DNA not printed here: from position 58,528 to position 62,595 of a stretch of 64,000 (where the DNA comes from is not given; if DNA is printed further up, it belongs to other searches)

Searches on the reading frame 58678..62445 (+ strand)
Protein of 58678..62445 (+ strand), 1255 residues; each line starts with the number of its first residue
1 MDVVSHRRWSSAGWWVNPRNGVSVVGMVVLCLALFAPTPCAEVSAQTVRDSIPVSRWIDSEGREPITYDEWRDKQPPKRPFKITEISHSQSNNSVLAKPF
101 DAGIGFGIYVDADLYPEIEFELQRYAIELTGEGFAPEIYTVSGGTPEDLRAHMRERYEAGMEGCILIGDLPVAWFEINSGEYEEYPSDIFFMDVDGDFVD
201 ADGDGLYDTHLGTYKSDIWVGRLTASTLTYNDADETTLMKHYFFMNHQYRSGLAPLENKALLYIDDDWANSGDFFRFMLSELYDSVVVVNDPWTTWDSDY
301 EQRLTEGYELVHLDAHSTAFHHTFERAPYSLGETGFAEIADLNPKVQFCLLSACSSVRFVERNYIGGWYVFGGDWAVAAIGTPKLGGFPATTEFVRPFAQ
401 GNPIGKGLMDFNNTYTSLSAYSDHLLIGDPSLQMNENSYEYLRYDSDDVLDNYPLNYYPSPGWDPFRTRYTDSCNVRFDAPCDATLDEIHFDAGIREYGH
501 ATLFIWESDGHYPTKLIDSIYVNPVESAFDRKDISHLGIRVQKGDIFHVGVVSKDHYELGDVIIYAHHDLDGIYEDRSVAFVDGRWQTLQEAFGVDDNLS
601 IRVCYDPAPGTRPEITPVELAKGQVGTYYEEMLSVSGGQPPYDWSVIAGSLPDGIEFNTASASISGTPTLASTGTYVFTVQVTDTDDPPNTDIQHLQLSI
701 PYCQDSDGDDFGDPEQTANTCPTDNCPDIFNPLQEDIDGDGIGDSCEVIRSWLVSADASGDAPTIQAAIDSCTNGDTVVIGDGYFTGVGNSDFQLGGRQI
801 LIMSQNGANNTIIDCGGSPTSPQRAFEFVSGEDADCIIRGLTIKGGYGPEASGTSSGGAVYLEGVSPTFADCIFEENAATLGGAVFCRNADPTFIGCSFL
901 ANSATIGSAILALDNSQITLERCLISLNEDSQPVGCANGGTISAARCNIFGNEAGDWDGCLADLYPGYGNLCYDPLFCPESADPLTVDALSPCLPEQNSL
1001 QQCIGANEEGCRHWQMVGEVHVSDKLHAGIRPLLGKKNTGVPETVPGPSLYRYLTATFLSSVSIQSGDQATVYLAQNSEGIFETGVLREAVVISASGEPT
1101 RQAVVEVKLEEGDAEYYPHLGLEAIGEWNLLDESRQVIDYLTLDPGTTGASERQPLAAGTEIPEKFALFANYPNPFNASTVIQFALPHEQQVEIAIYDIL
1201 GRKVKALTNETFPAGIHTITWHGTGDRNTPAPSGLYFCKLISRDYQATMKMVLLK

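Call 31: search_protein_families(library=pfam, proteins=[window:58678-62445:+], max_evalue=0.001)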
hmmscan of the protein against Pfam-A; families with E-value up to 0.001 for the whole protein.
window:58678-62445:+ (1255 aa): 6 families
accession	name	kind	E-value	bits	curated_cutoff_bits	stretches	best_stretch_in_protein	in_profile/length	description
PF05345.18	He_PIG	-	2.6e-11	44.3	24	1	620-687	10-84/96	Putative Ig domain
PF13860.13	FlgD_ig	-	4.5e-07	30.2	27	1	1183-1237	15-70/79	FlgD Ig-like domain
PF01364.23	Peptidase_C25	-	9.3e-07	28.8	23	1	145-434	45-374/374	Peptidase family C25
PF13229.12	Beta_helix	-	1.4e-06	28.5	25.9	1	809-955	15-141/158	Right handed beta helix region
PF18962.6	Por_Secre_tail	-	2.5e-06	28.1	27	1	1172-1252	2-74/75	Secretion system C-terminal sorting domain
PF22352.2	K319L-like_PKD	-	0.00022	21.6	27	1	642-692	31-78/84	K319L-like, PKD domain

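Call 59: find_encoding_contigs(protein=window:58678-62445:+, flank=10000, max_places=2)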
Protein window:58678-62445:+ (1255 aa): 2 contigs read that carry it; 2 places shown.
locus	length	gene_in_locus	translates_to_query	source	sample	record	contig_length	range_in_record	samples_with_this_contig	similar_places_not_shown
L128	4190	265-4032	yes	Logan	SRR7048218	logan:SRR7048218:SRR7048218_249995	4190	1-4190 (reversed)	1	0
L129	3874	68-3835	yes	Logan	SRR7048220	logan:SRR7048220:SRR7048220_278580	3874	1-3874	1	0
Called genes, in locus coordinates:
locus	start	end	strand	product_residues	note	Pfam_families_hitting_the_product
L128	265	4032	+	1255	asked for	PF01364:Peptidase_C25 (weak), PF05345:He_PIG, PF13229:Beta_helix (weak), PF13860:FlgD_ig (weak), PF18962:Por_Secre_tail (weak)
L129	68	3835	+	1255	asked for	PF01364:Peptidase_C25 (weak), PF05345:He_PIG, PF13229:Beta_helix (weak), PF13860:FlgD_ig (weak), PF18962:Por_Secre_tail (weak)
